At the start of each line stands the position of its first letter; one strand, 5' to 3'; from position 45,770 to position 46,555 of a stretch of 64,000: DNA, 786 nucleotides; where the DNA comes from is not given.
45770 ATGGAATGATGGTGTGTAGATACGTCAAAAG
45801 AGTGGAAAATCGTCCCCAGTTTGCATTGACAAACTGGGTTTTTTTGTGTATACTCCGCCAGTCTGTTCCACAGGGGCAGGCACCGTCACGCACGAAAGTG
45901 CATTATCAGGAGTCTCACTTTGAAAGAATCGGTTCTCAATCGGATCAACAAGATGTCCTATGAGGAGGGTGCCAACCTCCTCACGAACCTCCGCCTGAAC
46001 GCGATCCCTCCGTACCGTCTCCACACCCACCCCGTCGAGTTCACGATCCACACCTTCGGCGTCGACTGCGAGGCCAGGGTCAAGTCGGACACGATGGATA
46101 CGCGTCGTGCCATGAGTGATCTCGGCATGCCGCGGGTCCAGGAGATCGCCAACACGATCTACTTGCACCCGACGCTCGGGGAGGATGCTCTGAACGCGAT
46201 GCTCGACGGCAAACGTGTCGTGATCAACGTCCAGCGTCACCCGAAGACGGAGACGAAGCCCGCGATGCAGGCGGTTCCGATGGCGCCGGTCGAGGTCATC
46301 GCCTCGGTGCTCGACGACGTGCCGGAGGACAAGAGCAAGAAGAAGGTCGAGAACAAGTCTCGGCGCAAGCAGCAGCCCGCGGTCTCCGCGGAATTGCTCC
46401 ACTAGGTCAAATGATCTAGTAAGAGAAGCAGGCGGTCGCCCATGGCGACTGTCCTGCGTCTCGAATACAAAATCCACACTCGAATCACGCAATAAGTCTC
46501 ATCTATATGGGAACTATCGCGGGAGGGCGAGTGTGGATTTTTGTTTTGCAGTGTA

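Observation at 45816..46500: recG terminator with a perfect promoter embedded in its loop, driving a ~65% GC orphan gene that starts at TTG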

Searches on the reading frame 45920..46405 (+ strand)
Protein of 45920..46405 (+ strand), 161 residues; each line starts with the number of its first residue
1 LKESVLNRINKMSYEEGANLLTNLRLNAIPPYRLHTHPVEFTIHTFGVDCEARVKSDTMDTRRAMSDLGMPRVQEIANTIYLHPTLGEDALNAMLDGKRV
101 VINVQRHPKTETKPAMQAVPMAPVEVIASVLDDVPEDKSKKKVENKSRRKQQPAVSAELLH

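Call 7: search_protein_families(library=pfam, proteins=[window:45920-46405:+], max_evalue=1)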
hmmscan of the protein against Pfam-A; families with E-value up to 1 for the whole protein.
window:45920-46405:+ (161 aa): 0 families

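Call 8: search_protein_families(library=phrogs, proteins=[window:45920-46405:+], max_evalue=1)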
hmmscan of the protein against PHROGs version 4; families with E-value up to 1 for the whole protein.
window:45920-46405:+ (161 aa): 1 family
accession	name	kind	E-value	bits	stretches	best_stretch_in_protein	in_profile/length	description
phrog_24533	-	unknown function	0.13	13.6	0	28-79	12-62/67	-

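Call 10: find_homologous_proteins(query=window:45920-46402:+, max_evalue=0.01)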
Query window:45920-46402:+: 33 candidates shared short words with the query, none scored E <= 0.01.
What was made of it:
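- Checked: 'No obvious homologue' is true for ordinary searches (calls 7, 8, 10).
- Tried and rejected: The word-index protein search with the single sequence found nothing (call 10).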

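Call 15: find_encoding_contigs(protein=window:45920-46402:+, flank=10000)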
Protein window:45920-46402:+ (161 aa): no gene with exactly this product is on record in the collection.

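Call 17: find_encoding_contigs(protein=window:45953-46402:+, flank=10000)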
Protein window:45953-46402:+ (150 aa): no gene with exactly this product is on record in the collection.

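Call 28: search_protein_representatives(protein=window:45920-46402:+)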
Query: 161 residues. Proteins with E-value up to 0.001 (for the whole library): 7; up to 1e-10: 5; up to 1e-30: 1. The best 7 are listed.
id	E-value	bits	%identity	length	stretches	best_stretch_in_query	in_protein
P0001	1.8e-44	167.3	45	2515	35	65-88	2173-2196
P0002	4.6e-27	110.8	50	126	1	1-109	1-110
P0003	2.8e-21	92.1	51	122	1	5-106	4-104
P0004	6.2e-18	81.2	47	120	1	4-107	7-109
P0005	2.0e-11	60.1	37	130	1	4-107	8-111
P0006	4.4e-04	36.3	35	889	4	88-134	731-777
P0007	7.8e-04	35.5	37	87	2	44-81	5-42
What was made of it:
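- Checked: An exhaustive HMMER scan did find a small family (call 28).
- The family has no member outside this unit among 1.84 billion representative proteins (call 28).
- Tried and rejected: The exhaustive HMMER search was needed to find the family (call 28).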

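Call 29: predict_structure(protein=window:45920-46402:+)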
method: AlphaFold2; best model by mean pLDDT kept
length: 161 residues; sequences in the alignment: 1
mean_pLDDT: 38.4   pTM: 0.30
mean pLDDT of the five models: 38.4, 34.5, 34.0, 33.5, 33.0
residues with pLDDT >= 90: 0; 70-90: 0; 50-70: 15; < 50: 146
segments of 3 or more residues with pLDDT < 50: 1-7, 13-88, 97-141, 143-153
pLDDT, mean of each block of 10 residues (from residue 1): 47 46 37 30 29 32 32 35 42 50 37 35 27 38 46 50 48
secondary structure, 60 per line:
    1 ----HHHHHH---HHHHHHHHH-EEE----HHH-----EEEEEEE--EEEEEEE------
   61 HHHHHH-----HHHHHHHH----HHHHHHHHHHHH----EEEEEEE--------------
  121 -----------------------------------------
elements in order: H5-10 H14-22 E24-26 E39-45 E48-54 H61-66 H72-79 H84-95 E100-106
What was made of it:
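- Tried and rejected: The single-sequence AlphaFold model was useless (pLDDT 38; call 29).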

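Call 32: find_homologous_proteins(query=A2, max_evalue=0.001)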
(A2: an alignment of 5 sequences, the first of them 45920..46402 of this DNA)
Query A2 (5 sequences) (161 aa, profile of the alignment): 5 proteins with E <= 0.001 among 1086 candidates.
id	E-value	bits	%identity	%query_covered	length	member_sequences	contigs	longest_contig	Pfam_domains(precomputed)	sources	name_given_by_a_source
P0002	2.6e-56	207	49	66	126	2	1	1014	-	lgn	-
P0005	4.7e-52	193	37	64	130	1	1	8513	-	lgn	-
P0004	3.5e-48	180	47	64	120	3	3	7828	-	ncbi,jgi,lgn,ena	-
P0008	8.7e-44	166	42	69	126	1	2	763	-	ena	-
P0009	1.4e-39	153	42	73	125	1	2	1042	-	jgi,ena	-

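Call 33: find_encoding_contigs(protein=P0004, flank=8000, max_places=4)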
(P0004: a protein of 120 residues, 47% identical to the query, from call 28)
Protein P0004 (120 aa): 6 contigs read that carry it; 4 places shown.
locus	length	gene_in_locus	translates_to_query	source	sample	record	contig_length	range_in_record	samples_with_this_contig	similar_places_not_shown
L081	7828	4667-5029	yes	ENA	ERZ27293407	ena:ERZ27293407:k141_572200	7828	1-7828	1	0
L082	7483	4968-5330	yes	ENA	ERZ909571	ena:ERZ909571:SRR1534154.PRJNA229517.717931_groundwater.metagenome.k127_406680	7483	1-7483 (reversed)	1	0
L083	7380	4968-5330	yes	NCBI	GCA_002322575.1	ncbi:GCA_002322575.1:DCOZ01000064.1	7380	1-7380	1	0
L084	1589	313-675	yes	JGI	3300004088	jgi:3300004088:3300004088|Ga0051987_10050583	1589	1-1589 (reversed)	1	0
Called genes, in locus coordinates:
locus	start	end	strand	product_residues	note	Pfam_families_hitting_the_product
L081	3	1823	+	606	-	?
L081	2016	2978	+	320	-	PF06144:DNA_pol3_delta, PF21694:DNA_pol3_delta_C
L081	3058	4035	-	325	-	PF00990:GGDEF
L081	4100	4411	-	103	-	PF01649:Ribosomal_S20p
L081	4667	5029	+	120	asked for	-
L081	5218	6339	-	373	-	PF02646:RmuC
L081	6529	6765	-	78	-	PF26604:CBU_0592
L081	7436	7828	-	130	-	?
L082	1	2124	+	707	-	?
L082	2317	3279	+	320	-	PF06144:DNA_pol3_delta, PF21694:DNA_pol3_delta_C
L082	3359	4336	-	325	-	PF00990:GGDEF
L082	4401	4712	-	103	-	PF01649:Ribosomal_S20p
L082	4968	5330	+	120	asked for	-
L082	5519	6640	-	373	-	PF02646:RmuC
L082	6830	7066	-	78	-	PF26604:CBU_0592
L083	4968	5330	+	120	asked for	-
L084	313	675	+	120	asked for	-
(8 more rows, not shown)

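Call 34: find_encoding_contigs(protein=P0005, flank=8000, max_places=3)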
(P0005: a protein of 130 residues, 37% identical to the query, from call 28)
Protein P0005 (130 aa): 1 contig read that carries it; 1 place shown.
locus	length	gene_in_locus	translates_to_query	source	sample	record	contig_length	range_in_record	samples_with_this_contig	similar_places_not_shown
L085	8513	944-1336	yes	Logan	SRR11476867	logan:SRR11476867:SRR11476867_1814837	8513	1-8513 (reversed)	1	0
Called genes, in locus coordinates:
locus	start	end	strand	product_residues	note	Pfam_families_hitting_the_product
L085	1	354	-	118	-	?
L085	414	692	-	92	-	PF01649:Ribosomal_S20p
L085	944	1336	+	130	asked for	-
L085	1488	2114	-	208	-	-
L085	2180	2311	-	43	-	-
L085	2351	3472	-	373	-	PF02646:RmuC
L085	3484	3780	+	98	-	-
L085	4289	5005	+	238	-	-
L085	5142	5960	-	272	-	PF13495:Phage_int_SAM_4, PF00589:Phage_integrase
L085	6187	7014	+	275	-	PF00561:Abhydrolase_1, PF12146:Hydrolase_4, PF12697:Abhydrolase_6, PF01738:DLH (faint)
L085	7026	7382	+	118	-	PF01641:SelR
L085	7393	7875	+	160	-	PF01625:PMSR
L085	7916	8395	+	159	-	PF03073:TspO_MBR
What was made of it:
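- L085 has a phage-type integrase about 4 kb away (call 34).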

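Call 40: find_encoding_contigs(protein=P0002, flank=5000, max_places=3)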
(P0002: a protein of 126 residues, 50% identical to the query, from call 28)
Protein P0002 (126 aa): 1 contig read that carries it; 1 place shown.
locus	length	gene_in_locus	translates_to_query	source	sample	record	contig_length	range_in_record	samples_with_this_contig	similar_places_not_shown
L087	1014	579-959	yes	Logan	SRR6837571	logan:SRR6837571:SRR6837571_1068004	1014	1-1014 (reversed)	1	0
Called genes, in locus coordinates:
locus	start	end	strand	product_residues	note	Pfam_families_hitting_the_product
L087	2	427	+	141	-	?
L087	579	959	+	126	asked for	-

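Call 41: find_encoding_contigs(protein=P0008, flank=5000, max_places=3)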
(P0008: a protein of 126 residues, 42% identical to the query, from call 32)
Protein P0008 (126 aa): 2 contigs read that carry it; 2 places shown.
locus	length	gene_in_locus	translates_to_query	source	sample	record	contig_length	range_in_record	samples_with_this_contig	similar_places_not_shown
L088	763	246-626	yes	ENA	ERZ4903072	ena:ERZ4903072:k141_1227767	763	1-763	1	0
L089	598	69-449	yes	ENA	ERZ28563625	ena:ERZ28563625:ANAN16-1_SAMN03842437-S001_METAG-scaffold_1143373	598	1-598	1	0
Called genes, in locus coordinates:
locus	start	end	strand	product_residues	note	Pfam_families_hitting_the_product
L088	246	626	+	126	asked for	-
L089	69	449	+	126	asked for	-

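Call 42: find_encoding_contigs(protein=P0009, flank=5000, max_places=3)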
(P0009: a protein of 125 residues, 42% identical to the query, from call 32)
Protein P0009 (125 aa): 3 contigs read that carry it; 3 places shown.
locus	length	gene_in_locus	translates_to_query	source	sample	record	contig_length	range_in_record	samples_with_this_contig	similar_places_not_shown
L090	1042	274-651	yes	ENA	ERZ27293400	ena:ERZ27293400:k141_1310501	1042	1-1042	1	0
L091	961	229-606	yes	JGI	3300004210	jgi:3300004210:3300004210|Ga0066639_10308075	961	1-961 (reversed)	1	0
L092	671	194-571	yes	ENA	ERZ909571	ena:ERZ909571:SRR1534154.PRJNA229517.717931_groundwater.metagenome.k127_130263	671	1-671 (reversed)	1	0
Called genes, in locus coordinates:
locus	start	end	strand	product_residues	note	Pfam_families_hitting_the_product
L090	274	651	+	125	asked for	-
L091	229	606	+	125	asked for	-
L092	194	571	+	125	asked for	-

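Call 56: search_solved_structures(query=A4, max_evalue=10)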
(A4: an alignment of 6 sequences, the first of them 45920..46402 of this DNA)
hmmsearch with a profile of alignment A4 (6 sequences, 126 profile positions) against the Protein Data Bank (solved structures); distinct sequences matched with E-value up to 10: 13.
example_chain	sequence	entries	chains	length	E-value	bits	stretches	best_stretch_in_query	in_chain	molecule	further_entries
7ngf_A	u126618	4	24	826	0.019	17.9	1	51-101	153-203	Lon protease homolog, mitochondrial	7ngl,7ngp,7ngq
7nfy_A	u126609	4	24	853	0.02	17.8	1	51-101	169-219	Lon protease homolog, mitochondrial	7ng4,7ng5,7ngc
31ep_A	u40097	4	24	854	0.02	17.8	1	51-101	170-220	Lon protease homolog, mitochondrial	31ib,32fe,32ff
9cc0_A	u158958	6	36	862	0.02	17.8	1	51-101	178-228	Lon protease homolog, mitochondrial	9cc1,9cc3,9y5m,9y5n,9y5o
8ojl_A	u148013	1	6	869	0.02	17.8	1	51-101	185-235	Lon protease homolog, mitochondrial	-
8om7_A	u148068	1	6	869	0.02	17.8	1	51-101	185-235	Lon protease homolog, mitochondrial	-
8oka_A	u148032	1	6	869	0.02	17.8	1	51-101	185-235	Lon protease homolog, mitochondrial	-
8ovf_A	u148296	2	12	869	0.02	17.8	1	51-101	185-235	Lon protease homolog, mitochondrial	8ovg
7p09_A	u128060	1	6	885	0.021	17.7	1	51-101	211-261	Lon protease homolog, mitochondrial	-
7p0b_A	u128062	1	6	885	0.021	17.7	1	51-101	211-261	Lon protease homolog, mitochondrial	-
7p0m_A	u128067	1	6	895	0.021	17.7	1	51-101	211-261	Lon protease homolog, mitochondrial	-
7oxo_A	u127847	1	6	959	0.024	17.5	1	51-101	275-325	Lon protease homolog, mitochondrial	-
1lvl_A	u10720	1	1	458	2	11.4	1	67-95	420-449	DIHYDROLIPOAMIDE DEHYDROGENASE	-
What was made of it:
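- Tried and rejected: The profile search of PDB sequences gave only a marginal hit to the Lon N-terminal region (E = 0.02), which I treat as chance (call 56).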

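Call 57: search_protein_families(library=padloc, proteins=[window:45920-46402:+], max_evalue=0.1)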
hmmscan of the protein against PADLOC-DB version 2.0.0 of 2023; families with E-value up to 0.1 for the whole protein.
window:45920-46402:+ (161 aa): 0 families

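Call 62: predict_structure(alignment_id=A4)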
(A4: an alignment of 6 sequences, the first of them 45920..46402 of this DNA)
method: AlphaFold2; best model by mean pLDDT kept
length: 161 residues; sequences in the alignment: 6
mean_pLDDT: 74.4   pTM: 0.60
mean pLDDT of the five models: 74.4, 74.1, 73.7, 71.1, 70.9
residues with pLDDT >= 90: 68; 70-90: 30; 50-70: 21; < 50: 42
segments of 3 or more residues with pLDDT < 50: 113-122, 124-133, 144-146, 148-161
pLDDT, mean of each block of 10 residues (from residue 1): 84 95 90 66 86 89 92 93 91 95 80 47 46 50 47 43 41
secondary structure, 60 per line:
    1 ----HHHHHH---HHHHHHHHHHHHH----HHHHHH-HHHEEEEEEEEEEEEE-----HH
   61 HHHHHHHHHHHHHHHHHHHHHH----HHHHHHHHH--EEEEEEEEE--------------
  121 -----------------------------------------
elements in order: H5-10 H14-26 H31-36 E41-53 H59-82 H87-95 E98-106
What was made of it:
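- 45920..46405 (+): Type-A cassette gene: 161-aa basic soluble protein, with a folded domain at residues 1-110 and a disordered Lys-rich tail ending in LLH. AlphaFold pLDDT mostly 85-95 for residues 1-110, using a 6-sequence alignment (call 62).
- A confident AlphaFold domain from only 6 sequences (call 62). There is a confident predicted protein fold (call 62).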

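Call 65: fold_search(model_id=the predicted structure, library=pdb)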
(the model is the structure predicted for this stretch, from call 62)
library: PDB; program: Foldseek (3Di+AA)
matches with E <= 10: 69; with E <= 0.001: 0
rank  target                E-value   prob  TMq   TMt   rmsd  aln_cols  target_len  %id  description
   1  5fcd_B                7.3e-01  0.07  0.18  0.14  12.4       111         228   14  Crystal structure of MccD protein (released 2015-12-30)
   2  5fcd_A                8.7e-01  0.06  0.17  0.14  12.4       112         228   14  Crystal structure of MccD protein (released 2015-12-30)
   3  9gjp_A                2.3e+00  0.04  0.19  0.23  13.2       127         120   13  OCCM maturation intermediate stalled with an Arginine Finger mutation in Mcm5: Conformer 2 (released 2025-03-05)
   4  9brw_D                2.9e+00  0.02  0.16  0.11  12.5       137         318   12  SARS-CoV-2 Papain-like Protease (PLpro) with Fragment 7 (released 2024-07-31)
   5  5gm1_E                3.3e+00  0.02  0.17  0.12  12.2       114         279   17  Crystal structure of methyltransferase TleD complexed with SAH (released 2016-09-28)
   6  9brw_C                3.3e+00  0.02  0.16  0.11  12.7       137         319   11  SARS-CoV-2 Papain-like Protease (PLpro) with Fragment 7 (released 2024-07-31)
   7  3kzh_B                3.3e+00  0.01  0.12  0.07  16.3       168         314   10  Crystal structure of a putative sugar kinase from Clostridium perfringens (released 2009-12-22)
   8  9dg8                  3.5e+00  0.02  0.14  0.08  13.3       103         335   11  Tetrahydroprotoberberine N-methyltransferase E204A mutant in complex with (S)-reticuline and SAM (released 2025-09-17)
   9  9dga                  3.7e+00  0.02  0.14  0.08  13.3       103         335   11  Tetrahydroprotoberberine N-methyltransferase in complex with (R)-reticuline and SAM (released 2025-09-17)
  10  3vsk_B                3.7e+00  0.02  0.16  0.05  16.6       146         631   10  Crystal structure of penicillin-binding protein 3 (PBP3) from methicilin-resistant Staphylococcus aureus in the apo fo (released 2012-10-31)
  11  2ykr_G                3.9e+00  0.01  0.12  0.12  14.2       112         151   11  30S ribosomal subunit with RsgA bound in the presence of GMPPNP (released 2011-08-24)
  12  3kzh_A                4.2e+00  0.02  0.14  0.09  12.6        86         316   13  Crystal structure of a putative sugar kinase from Clostridium perfringens (released 2009-12-22)
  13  5gm2_M                4.4e+00  0.02  0.17  0.12  12.1       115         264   17  Crystal structure of methyltransferase TleD complexed with SAH and teleocidin A1 (released 2016-09-28)
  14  9dge                  4.4e+00  0.01  0.13  0.08  13.3       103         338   12  Tetrahydroprotoberberine N-methyltransferase product complex with dextromethorphan and SAM (released 2025-09-17)
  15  9dgf                  4.4e+00  0.01  0.14  0.08  13.3       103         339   11  Tetrahydroprotoberberine N-methyltransferase product complex with N-methyltetrahydropalmatine and SAH (released 2025-09-17)
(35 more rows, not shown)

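Call 66: fold_search(model_id=the predicted structure, library=viral)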
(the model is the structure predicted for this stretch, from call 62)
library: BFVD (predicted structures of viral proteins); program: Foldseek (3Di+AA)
matches with E <= 10: 39; with E <= 0.001: 0
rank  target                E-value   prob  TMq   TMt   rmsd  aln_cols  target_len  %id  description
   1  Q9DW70                1.2e+00  0.03  0.13  0.06  21.5       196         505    9  PR122-EX5 (Fragment) [Rat cytomegalovirus (strain Maastricht)]
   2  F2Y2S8                2.5e+00  0.04  0.16  0.22  11.9        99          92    8  (no name in the UniProt tables at hand)
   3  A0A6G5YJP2            2.7e+00  0.06  0.14  0.08  27.2       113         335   10  (no name in the UniProt tables at hand)
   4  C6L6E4                2.7e+00  0.03  0.16  0.05  25.1       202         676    8  Immediate-early 2 [Caviid betaherpesvirus 2]
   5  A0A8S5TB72            3.1e+00  0.03  0.12  0.04  21.6       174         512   12  Portal protein [Myoviridae sp. ctiX384]
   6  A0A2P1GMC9            3.1e+00  0.02  0.10  0.03  21.7       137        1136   10  ORF1a [Dongbei arctic lamprey astrovirus 4]
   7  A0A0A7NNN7            3.2e+00  0.02  0.14  0.15  12.6       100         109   10  Uncharacterized protein [Lactobacillus phage LfeInf]
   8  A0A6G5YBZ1            3.4e+00  0.01  0.11  0.12  21.9       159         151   11  (no name in the UniProt tables at hand)
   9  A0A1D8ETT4            4.4e+00  0.05  0.12  0.08  11.2        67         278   13  DNA methylase [Propionibacterium phage Doucette]
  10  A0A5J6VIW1            4.4e+00  0.04  0.16  0.05  29.9       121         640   12  Uncharacterized protein [Megaviridae environmental sample]
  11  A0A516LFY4            4.4e+00  0.03  0.18  0.11  16.3       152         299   10  (no name in the UniProt tables at hand)
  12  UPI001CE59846         4.4e+00  0.01  0.10  0.14  14.9        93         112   16  (no name look-up for this kind of identifier)
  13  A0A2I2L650            4.9e+00  0.06  0.15  0.09  12.7        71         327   18  Uncharacterized protein [Orpheovirus IHUMI-LCC2]
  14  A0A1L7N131            5.2e+00  0.03  0.17  0.18  20.5       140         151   16  Uncharacterized protein [Ralstonia phage RP12]
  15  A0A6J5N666            5.2e+00  0.03  0.12  0.05  19.1       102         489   14  Portal_PBSX, phage portal protein, PBSX family [uncultured Caudovirales phage]
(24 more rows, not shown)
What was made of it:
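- Tried and rejected: The 6-sequence model was good, but Foldseek against PDB and BFVD gave nothing (best E about 0.7, TM below 0.2; calls 65, 66).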

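Call 97: search_protein_families(library=ncbifam, proteins=[window:45920-46402:+], max_evalue=0.1)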
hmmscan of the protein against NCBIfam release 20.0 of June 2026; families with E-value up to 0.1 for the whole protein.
window:45920-46402:+ (161 aa): 0 families
